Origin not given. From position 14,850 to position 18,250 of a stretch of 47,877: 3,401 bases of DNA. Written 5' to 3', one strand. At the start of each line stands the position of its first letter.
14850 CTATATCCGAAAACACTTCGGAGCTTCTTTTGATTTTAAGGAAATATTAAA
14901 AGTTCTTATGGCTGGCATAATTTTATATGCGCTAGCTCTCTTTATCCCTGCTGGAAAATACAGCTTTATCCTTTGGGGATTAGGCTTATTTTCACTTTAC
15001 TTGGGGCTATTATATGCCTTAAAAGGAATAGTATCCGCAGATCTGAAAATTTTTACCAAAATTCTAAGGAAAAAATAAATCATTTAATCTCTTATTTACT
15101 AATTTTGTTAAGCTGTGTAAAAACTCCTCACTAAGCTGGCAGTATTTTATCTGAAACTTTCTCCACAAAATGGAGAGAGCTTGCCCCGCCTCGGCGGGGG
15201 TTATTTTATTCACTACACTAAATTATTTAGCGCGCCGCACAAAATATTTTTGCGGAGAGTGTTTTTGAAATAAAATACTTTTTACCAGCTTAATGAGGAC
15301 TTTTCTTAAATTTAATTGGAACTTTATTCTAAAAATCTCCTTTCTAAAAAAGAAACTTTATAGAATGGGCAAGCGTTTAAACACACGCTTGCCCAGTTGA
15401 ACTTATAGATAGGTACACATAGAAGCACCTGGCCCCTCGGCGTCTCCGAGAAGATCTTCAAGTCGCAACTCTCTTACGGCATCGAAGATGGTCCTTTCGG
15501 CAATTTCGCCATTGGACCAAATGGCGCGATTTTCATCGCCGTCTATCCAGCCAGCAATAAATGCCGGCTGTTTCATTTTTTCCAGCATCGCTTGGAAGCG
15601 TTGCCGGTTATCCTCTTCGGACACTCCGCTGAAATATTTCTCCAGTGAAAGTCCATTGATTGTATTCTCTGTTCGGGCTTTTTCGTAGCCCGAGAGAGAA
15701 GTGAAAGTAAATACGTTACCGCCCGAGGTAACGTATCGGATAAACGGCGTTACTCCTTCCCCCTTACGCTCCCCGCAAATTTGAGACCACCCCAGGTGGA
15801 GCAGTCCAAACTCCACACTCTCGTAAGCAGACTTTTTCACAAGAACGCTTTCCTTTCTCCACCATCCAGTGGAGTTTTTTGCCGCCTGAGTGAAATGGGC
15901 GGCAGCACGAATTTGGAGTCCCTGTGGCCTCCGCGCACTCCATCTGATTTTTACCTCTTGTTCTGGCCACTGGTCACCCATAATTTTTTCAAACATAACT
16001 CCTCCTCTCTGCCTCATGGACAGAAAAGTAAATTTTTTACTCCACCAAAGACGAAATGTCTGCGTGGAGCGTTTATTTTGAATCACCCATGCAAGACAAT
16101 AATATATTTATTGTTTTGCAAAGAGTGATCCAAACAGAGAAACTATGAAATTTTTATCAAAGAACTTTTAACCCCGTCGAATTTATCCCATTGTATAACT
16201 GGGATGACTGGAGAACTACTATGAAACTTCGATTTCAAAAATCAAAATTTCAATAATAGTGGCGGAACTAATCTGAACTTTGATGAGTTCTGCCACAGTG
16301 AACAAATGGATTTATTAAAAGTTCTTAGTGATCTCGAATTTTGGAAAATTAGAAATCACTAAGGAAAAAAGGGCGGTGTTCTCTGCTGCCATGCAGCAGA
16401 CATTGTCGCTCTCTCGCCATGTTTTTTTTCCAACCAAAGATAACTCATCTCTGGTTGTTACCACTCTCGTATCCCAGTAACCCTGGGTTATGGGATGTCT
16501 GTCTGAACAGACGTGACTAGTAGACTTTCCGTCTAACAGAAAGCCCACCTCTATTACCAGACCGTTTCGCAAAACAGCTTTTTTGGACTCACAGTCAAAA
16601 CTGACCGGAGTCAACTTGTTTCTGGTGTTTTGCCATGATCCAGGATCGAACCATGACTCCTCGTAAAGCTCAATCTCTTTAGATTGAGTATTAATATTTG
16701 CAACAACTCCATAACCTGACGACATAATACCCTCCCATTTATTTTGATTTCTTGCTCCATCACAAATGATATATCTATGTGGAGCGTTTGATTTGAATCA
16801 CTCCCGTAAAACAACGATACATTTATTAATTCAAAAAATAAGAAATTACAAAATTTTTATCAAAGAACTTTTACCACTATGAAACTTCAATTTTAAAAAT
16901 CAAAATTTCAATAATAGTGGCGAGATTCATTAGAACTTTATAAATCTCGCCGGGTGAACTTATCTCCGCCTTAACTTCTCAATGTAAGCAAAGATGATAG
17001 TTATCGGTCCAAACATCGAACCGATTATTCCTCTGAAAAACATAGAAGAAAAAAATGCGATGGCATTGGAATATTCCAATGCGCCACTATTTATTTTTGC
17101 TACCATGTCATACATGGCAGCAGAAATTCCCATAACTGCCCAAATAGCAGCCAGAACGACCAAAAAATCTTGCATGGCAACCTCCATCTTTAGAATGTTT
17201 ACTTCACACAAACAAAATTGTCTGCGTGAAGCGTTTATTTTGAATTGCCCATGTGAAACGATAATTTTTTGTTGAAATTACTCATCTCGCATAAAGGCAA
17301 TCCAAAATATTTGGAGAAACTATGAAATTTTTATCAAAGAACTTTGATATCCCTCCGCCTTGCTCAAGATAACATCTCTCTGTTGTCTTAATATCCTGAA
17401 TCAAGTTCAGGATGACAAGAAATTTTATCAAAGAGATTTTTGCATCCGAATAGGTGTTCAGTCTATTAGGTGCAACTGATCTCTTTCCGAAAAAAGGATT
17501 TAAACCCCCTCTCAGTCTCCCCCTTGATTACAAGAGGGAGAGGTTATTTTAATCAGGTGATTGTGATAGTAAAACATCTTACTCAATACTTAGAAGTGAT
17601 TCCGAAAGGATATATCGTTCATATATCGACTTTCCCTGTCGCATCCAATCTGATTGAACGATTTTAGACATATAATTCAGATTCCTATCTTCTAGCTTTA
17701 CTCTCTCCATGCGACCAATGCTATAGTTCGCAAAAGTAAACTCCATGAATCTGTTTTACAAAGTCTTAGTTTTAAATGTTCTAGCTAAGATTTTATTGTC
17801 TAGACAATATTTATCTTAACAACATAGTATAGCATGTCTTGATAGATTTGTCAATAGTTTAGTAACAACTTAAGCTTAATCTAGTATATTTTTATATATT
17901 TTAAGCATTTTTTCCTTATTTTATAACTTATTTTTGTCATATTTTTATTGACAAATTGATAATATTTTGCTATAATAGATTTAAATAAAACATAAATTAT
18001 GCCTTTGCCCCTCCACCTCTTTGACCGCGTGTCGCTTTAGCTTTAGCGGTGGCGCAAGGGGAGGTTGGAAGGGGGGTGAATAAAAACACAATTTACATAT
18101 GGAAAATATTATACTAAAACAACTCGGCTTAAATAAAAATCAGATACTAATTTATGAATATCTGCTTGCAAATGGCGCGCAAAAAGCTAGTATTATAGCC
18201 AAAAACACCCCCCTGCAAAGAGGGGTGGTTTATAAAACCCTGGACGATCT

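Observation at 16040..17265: Conserved 5' leader hairpin with compensatory substitutions and an embedded anti-SD: candidate new cis-regulatory RNA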

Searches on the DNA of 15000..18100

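Call 39: search_rna_families(source=window, start=15000, end=18100, threshold=evalue, max_evalue=10, show_alignments=2)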
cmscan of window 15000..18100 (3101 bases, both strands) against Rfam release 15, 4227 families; matches with E-value up to 10: 10.
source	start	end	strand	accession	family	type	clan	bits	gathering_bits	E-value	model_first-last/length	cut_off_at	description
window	17235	17311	-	RF04113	MIR1523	Gene; miRNA;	-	28.1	96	0.0091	1-92/92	no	MIR1523 microRNA precursor family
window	17234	17310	+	RF04113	MIR1523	Gene; miRNA;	-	26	96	0.036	1-92/92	no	MIR1523 microRNA precursor family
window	16054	16130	-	RF02310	TtnuHACA2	Gene; snRNA; snoRNA; HACA-box;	-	19.7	100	9.7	1-121/121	no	Tetrahymena snoRNA TtnuHACA2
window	15150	15207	+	RF02837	anti-hemB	Gene; sRNA;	-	19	49.5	0.31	1-81/81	no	Burkholderia RNA 7 (anti-hemB)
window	17039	17144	+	RF02978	folP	Cis-reg;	-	18.9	99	1.2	1-102/102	no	folP RNA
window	16324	16363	-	RF00727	bantam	Gene; miRNA;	CL00091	17.7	61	9.2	23-65/82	no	bantam microRNA precursor family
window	15660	15820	-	RF02047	Sphinx_2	Gene; lncRNA;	-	17.3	34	3.9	1-158/158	no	Sphinx conserved region 2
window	16271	16385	-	RF02120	FTX_2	Gene; lncRNA;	-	16.4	48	7.4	1-97/97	no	FTX transcript, XIST regulator conserved region 2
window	16255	16300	-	RF00644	mir-27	Gene; miRNA;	-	15.8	48.5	4.9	1-80/80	no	mir-27 microRNA precursor family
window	16409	16439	-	RF03156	L31-Firmicutes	Cis-reg; leader;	CL00118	15.7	33.3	6.6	1-32/32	no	L31-Firmicutes ribosomal protein leader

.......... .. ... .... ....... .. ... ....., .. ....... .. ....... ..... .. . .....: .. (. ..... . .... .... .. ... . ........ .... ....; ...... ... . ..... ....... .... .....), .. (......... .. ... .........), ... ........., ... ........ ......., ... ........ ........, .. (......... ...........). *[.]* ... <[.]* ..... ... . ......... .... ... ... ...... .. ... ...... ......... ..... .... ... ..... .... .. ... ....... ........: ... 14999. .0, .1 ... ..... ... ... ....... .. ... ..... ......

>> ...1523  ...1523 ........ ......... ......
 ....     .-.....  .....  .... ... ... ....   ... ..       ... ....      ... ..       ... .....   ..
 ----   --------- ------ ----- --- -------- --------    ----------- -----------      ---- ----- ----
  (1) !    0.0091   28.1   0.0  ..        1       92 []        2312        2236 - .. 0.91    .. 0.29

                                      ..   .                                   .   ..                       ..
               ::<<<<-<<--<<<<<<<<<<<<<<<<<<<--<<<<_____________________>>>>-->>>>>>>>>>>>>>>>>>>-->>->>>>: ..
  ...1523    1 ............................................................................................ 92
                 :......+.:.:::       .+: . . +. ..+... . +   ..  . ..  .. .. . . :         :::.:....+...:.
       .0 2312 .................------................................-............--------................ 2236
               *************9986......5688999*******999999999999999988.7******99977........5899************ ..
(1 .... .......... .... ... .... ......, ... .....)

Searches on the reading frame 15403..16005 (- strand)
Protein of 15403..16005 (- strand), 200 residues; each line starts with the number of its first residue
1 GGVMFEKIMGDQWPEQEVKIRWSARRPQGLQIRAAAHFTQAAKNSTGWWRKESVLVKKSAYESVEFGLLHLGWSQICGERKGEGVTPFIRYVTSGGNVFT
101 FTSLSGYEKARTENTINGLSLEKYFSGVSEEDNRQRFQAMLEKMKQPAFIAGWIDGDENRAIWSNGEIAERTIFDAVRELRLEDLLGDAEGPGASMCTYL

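Call 9: search_protein_families(library=pfam, proteins=[window:15403-16005:-], max_evalue=0.01)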
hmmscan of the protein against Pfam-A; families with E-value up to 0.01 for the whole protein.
window:15403-16005:- (200 aa): 0 families

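Call 17: find_homologous_proteins(query=window:15403-16005:-)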
Query window:15403-16005:- (200 aa): 3 proteins with E <= 0.001 among 152 candidates.
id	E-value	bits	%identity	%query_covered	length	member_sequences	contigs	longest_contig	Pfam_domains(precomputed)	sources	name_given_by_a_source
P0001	2.9e-131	453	100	100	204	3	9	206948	-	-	-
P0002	7.8e-96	338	79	98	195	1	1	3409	-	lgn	-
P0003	7.3e-25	106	37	86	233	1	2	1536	-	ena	-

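Call 19: find_encoding_contigs(protein=P0002, flank=10000)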
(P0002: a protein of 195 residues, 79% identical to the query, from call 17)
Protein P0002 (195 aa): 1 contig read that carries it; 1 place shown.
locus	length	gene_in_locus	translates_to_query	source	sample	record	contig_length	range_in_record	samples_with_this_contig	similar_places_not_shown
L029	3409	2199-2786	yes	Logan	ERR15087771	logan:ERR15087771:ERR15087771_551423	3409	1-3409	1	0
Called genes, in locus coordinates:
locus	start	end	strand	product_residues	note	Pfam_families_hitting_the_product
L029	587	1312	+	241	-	-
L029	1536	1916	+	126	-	-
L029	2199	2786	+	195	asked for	-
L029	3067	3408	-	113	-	?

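Call 20: find_encoding_contigs(protein=P0003, flank=10000)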
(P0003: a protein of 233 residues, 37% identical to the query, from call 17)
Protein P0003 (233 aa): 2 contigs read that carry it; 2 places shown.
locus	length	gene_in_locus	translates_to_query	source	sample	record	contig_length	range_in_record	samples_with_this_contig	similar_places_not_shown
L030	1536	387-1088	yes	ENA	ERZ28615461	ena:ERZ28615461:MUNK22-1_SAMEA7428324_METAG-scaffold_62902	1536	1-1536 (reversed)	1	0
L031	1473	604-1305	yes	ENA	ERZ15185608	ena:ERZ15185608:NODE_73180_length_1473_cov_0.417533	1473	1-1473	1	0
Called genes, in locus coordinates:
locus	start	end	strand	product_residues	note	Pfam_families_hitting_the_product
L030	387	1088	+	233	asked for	-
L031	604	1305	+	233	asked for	-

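Call 68: search_protein_families(library=pfam, proteins=[L029:587-1312:+, L029:1536-1916:+, window:15403-15996:-], max_evalue=1)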
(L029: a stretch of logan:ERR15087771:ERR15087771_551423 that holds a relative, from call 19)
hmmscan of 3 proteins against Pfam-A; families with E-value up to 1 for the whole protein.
L029:587-1312:+ (241 aa): 0 families

L029:1536-1916:+ (126 aa): 1 family
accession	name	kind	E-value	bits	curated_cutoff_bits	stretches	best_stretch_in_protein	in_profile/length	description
PF06888.18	Put_Phosphatase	-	0.11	12.3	27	1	8-62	154-208/234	Putative Phosphatase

window:15403-15996:- (197 aa): 1 family
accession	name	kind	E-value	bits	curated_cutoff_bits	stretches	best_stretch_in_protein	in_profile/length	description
PF00381.24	PTS-HPr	-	0.11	13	23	1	22-48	8-36/81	PTS HPr component phosphorylation site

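Call 75: search_protein_families(library=padloc, proteins=[L029:587-1312:+, L029:1536-1916:+, window:15403-15996:-], max_evalue=0.01)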
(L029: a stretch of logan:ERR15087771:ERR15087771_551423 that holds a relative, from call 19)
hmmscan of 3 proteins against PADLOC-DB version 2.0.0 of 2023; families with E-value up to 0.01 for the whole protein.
L029:587-1312:+ (241 aa): 0 families

L029:1536-1916:+ (126 aa): 0 families

window:15403-15996:- (197 aa): 0 families

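Call 76: search_protein_families(library=phrogs, proteins=[L029:587-1312:+, L029:1536-1916:+, window:15403-15996:-], max_evalue=0.01)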
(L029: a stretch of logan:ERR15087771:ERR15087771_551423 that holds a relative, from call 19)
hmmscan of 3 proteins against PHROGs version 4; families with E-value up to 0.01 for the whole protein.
L029:587-1312:+ (241 aa): 0 families

L029:1536-1916:+ (126 aa): 0 families

window:15403-15996:- (197 aa): 0 families

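Call 84: predict_structure(alignment_id=A5)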
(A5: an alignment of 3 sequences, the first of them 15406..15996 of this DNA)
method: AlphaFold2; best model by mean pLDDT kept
length: 197 residues; sequences in the alignment: 3
mean_pLDDT: 38.9   pTM: 0.34
mean pLDDT of the five models: 38.9, 36.7, 36.5, 33.6, 32.7
residues with pLDDT >= 90: 0; 70-90: 0; 50-70: 23; < 50: 174
segments of 3 or more residues with pLDDT < 50: 1-45, 71-82, 90-104, 111-197
pLDDT, mean of each block of 10 residues (from residue 1): 28 30 32 37 48 49 52 46 49 44 49 39 41 42 29 27 35 39 33 26
secondary structure, 60 per line:
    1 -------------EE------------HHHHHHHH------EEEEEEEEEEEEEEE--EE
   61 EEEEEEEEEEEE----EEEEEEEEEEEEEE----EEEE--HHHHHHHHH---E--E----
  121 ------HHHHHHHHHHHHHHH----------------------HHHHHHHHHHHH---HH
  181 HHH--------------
elements in order: H28-35 E42-56 E59-72 E77-90 E95-98 H101-109 H127-141 H164-175 H179-183

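Call 85: search_protein_representatives(protein=window:15403-15996:-)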
Query: 197 residues. Proteins with E-value up to 0.001 (for the whole library): 10; up to 1e-10: 7; up to 1e-30: 2. The best 10 are listed.
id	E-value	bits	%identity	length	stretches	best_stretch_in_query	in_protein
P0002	2.2e-96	337.7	80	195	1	1-189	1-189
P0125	1.0e-30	123.5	44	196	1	15-185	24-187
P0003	2.3e-25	106.0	41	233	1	13-182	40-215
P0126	1.4e-20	90.3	36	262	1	18-182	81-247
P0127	9.0e-16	74.7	33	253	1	11-177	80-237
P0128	7.0e-12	62.0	33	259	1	5-183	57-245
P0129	9.2e-12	61.6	33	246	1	7-183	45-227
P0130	1.2e-04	38.4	36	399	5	68-99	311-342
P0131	2.6e-04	37.3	39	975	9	135-157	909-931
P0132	8.2e-04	35.7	28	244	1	15-177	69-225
